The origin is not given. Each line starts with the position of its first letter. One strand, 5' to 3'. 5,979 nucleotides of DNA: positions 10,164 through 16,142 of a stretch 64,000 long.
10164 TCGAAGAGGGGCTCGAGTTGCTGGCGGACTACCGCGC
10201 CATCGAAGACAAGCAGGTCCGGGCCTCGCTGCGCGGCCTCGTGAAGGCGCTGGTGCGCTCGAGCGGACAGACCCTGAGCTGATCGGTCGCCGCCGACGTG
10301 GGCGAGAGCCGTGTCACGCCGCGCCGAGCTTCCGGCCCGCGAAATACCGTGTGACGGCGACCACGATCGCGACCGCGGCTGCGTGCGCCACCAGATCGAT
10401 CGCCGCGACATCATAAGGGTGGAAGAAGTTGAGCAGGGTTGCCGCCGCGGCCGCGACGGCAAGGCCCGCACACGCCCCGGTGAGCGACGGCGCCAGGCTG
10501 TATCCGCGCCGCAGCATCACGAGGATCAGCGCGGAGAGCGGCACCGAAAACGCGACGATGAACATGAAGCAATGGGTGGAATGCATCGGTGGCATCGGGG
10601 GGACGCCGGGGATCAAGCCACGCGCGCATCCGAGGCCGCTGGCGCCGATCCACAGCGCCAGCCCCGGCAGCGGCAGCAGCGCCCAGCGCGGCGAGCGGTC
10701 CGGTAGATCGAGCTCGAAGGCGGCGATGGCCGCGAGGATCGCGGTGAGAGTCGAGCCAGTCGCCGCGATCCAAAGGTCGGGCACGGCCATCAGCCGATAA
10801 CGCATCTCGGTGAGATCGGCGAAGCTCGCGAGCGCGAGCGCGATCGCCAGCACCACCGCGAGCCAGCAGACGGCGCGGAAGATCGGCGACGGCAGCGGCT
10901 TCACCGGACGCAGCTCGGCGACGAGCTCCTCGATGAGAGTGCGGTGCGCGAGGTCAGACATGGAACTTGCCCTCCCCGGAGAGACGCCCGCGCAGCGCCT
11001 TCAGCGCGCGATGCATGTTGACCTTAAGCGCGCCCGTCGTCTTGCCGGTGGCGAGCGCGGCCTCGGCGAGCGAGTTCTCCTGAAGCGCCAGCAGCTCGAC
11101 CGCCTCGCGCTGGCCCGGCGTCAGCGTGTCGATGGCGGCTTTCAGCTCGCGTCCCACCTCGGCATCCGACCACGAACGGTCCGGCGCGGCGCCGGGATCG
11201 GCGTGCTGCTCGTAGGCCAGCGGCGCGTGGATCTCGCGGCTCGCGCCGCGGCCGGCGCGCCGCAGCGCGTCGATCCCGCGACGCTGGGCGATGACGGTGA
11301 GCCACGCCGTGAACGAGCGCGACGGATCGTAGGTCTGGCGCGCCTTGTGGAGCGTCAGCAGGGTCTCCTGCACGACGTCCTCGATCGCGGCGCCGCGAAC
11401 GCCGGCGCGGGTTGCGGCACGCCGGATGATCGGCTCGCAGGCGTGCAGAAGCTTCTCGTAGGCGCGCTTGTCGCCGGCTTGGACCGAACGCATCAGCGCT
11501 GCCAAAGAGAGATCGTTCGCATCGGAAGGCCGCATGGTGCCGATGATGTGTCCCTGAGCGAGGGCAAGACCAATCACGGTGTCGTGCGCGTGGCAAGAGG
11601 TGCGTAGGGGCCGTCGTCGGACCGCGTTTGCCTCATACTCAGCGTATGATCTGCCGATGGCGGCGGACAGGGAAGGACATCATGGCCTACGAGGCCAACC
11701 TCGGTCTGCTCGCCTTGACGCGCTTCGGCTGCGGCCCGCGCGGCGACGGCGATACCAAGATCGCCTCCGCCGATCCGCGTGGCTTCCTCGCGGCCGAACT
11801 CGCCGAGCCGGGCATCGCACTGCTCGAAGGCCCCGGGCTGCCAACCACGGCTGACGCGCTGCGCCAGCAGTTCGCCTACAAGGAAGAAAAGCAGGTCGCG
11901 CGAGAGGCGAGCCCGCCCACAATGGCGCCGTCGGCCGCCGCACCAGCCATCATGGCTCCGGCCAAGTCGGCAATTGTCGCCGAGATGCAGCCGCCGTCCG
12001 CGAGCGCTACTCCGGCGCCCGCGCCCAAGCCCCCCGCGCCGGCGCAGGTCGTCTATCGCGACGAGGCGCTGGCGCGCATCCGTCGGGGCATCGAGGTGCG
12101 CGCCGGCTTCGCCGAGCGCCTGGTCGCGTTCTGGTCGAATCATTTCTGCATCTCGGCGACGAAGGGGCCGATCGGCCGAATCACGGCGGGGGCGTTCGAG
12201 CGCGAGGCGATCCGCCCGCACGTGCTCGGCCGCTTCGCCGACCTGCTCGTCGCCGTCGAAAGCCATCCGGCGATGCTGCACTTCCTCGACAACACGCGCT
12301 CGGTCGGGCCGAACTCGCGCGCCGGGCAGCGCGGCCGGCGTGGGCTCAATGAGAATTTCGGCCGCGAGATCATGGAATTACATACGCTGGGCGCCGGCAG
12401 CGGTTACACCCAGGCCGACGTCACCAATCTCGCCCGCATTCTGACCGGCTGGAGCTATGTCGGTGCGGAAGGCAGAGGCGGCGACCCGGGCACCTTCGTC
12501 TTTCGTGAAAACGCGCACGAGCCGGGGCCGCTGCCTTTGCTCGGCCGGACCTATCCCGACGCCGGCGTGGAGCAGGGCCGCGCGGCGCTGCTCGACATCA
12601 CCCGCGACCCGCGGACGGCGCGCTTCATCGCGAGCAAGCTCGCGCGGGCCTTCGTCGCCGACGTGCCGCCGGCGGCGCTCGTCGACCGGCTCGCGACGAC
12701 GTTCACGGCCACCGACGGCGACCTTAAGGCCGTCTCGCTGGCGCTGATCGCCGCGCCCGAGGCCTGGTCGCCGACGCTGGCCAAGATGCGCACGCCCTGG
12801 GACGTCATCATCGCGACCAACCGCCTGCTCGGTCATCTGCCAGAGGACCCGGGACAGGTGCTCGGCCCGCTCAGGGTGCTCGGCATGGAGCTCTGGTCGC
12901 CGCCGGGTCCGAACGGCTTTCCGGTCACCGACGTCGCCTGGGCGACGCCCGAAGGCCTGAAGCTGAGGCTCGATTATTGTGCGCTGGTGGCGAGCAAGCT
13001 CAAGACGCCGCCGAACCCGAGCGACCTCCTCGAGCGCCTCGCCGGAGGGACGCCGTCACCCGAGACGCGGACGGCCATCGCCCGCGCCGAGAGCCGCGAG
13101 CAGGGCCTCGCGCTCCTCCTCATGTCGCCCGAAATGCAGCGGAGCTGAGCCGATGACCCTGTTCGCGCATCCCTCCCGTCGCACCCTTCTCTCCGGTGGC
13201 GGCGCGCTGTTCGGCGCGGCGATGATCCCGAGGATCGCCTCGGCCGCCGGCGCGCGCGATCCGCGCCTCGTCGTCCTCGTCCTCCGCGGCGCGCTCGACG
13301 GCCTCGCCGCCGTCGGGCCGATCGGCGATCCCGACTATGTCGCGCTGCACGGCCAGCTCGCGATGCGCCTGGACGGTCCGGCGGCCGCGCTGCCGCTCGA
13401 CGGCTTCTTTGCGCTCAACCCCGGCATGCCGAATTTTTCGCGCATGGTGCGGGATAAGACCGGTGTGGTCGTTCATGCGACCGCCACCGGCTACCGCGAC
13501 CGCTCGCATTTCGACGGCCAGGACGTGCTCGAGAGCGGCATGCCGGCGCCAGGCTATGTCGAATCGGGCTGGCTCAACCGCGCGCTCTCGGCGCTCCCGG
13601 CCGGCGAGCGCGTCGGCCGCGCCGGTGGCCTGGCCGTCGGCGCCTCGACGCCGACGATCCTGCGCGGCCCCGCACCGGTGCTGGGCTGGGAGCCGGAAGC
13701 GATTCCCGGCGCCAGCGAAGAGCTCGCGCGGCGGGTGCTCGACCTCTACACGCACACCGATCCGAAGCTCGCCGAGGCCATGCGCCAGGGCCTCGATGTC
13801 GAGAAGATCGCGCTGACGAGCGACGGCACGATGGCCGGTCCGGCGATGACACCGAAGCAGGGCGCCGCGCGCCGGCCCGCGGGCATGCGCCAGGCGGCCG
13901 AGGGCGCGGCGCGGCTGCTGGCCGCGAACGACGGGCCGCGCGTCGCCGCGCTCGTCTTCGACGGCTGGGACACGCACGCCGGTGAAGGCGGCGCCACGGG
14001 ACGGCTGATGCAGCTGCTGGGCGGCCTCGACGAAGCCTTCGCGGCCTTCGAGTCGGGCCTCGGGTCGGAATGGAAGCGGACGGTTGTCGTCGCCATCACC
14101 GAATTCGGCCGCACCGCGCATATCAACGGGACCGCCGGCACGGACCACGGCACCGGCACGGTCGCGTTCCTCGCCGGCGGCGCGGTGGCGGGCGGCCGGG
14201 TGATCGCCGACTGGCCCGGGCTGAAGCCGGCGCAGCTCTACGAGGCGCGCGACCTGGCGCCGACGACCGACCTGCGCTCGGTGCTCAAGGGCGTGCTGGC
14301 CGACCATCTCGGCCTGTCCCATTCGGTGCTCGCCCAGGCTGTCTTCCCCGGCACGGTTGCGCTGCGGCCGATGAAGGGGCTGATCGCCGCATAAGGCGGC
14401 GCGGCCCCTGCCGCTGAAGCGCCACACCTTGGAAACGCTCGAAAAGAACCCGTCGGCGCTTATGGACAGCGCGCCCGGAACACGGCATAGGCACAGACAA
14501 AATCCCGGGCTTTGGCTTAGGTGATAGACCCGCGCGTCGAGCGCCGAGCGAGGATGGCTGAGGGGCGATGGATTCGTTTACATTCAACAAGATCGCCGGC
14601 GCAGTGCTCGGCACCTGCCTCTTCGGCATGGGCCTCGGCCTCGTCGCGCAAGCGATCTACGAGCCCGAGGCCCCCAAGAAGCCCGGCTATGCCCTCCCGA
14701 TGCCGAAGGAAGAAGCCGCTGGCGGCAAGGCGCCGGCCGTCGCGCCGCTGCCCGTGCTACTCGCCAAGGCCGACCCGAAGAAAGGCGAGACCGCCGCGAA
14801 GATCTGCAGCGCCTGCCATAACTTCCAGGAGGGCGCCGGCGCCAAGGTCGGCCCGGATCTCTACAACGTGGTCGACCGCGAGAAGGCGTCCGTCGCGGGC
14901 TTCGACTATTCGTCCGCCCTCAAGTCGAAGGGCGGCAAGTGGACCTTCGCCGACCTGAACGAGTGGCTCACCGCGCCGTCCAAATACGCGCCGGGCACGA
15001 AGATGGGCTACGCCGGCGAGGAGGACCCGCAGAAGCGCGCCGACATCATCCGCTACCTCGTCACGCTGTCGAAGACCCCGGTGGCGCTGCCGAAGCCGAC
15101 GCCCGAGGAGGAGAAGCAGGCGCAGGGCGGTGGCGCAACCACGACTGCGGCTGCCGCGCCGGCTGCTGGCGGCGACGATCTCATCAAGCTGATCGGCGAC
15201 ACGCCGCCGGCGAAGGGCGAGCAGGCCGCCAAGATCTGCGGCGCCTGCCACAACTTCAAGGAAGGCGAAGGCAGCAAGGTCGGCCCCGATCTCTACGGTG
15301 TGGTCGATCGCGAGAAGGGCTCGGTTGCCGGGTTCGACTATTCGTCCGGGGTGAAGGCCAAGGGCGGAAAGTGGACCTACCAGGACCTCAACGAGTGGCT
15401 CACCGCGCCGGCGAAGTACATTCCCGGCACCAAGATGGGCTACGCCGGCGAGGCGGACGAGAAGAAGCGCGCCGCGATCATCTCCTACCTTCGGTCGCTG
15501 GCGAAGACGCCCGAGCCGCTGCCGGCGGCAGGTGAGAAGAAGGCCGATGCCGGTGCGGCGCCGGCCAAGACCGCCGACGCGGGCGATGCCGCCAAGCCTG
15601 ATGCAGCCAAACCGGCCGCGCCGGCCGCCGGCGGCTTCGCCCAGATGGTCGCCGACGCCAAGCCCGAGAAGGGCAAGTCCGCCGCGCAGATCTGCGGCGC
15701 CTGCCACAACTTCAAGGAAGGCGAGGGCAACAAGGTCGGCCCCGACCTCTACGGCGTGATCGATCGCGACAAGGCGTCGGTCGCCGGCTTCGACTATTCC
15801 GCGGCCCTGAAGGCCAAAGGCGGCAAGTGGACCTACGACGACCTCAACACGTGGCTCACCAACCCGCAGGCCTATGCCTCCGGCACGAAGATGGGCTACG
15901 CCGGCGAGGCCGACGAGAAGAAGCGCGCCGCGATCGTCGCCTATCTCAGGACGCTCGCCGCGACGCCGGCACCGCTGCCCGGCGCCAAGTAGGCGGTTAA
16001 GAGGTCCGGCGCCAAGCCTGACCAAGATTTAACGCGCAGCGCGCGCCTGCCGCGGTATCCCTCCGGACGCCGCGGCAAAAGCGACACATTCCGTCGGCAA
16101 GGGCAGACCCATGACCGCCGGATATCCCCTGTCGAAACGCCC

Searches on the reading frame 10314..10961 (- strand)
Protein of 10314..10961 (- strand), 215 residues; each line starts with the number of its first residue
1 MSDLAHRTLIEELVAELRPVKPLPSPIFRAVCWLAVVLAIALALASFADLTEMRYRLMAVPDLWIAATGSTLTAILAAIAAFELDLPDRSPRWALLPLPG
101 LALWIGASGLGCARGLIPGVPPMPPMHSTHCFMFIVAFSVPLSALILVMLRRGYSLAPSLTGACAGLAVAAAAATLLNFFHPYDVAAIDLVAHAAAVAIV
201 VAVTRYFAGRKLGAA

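Call 34: search_protein_families(library=pfam, proteins=[window:10314-10961:-], max_evalue=0.001)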
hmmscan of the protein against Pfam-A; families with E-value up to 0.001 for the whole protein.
window:10314-10961:- (215 aa): 1 family
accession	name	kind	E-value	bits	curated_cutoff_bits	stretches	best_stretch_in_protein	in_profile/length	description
PF06532.16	NrsF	-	6.9e-17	62.4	26.8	1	13-210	1-200/204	Negative regulator of sigma F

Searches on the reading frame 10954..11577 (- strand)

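Call 34: search_protein_families(library=pfam, proteins=[window:10954-11577:-], max_evalue=0.001)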
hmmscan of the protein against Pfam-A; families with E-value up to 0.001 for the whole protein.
window:10954-11577:- (207 aa): 3 families
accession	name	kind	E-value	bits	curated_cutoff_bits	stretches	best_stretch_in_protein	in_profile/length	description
PF04542.20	Sigma70_r2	-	1.2e-15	57.5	24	1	45-110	3-70/71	Sigma-70 region 2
PF08281.18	Sigma70_r4_2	-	1.5e-09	37.7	25.7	1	143-195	2-54/54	Sigma-70, region 4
PF04545.22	Sigma70_r4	-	3.5e-05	23.7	24.1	1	148-196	1-49/50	Sigma-70, region 4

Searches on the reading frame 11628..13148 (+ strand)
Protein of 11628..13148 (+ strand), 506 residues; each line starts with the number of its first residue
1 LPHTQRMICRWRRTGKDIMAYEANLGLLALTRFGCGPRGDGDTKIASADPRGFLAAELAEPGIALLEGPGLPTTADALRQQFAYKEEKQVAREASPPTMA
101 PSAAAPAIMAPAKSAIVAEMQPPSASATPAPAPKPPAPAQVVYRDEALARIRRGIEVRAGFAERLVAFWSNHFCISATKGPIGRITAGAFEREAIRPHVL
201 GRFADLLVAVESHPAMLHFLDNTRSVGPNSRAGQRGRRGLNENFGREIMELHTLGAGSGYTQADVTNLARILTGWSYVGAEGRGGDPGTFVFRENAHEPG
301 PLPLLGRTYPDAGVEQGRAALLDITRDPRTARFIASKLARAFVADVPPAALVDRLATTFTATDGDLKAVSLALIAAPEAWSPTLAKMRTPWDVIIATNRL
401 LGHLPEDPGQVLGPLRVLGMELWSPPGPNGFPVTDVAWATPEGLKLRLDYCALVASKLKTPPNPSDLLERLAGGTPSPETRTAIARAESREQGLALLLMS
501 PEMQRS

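Call 34: search_protein_families(library=pfam, proteins=[window:11628-13148:+], max_evalue=0.001)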
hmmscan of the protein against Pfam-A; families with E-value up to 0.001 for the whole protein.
window:11628-13148:+ (506 aa): 1 family
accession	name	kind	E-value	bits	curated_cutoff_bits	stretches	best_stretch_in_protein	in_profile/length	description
PF08811.16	DUF1800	-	1.9e-116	390.1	26.1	1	29-505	2-419/419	Protein of unknown function (DUF1800)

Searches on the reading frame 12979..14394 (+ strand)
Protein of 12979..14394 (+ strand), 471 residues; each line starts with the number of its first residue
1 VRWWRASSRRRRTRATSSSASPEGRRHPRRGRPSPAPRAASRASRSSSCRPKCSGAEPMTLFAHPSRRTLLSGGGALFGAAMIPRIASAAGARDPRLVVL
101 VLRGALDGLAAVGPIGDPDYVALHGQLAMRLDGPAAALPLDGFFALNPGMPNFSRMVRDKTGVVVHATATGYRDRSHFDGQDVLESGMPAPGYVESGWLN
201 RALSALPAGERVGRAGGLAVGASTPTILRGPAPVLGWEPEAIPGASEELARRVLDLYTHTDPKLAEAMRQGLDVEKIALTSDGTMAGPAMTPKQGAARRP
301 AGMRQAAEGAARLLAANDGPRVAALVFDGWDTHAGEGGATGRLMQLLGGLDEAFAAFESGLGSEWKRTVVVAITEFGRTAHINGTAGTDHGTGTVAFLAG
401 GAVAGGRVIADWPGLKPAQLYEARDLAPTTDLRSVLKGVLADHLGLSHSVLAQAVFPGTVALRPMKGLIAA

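Call 34: search_protein_families(library=pfam, proteins=[window:12979-14394:+], max_evalue=0.001)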
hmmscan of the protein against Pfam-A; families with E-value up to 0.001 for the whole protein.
window:12979-14394:+ (471 aa): 1 family
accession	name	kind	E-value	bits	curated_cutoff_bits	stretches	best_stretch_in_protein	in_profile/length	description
PF07394.17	DUF1501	-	1.6e-33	116.9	27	1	176-449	113-384/390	Protein of unknown function (DUF1501)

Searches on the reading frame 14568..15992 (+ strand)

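Call 34: search_protein_families(library=pfam, proteins=[window:14568-15992:+], max_evalue=0.001)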
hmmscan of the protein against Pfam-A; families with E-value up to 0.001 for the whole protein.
window:14568-15992:+ (474 aa): 4 families
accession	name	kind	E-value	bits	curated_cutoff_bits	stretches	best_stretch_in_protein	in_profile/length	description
PF00034.26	Cytochrom_C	-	1.4e-21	78.1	21.3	3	215-311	2-89/90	Cytochrome c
PF14522.11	Cytochrome_C7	-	7.6e-07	29.3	24.8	0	362-385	34-53/67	Cytochrome c7 and related cytochrome c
PF03711.20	OKR_DC_1_C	-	0.00015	22.5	24.2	0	283-319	82-118/132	Orn/Lys/Arg decarboxylase, C-terminal domain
PF13442.11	Cytochrome_CBB3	-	0.00028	21.6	27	0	373-460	11-68/68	Cytochrome C oxidase, cbb3-type, subunit III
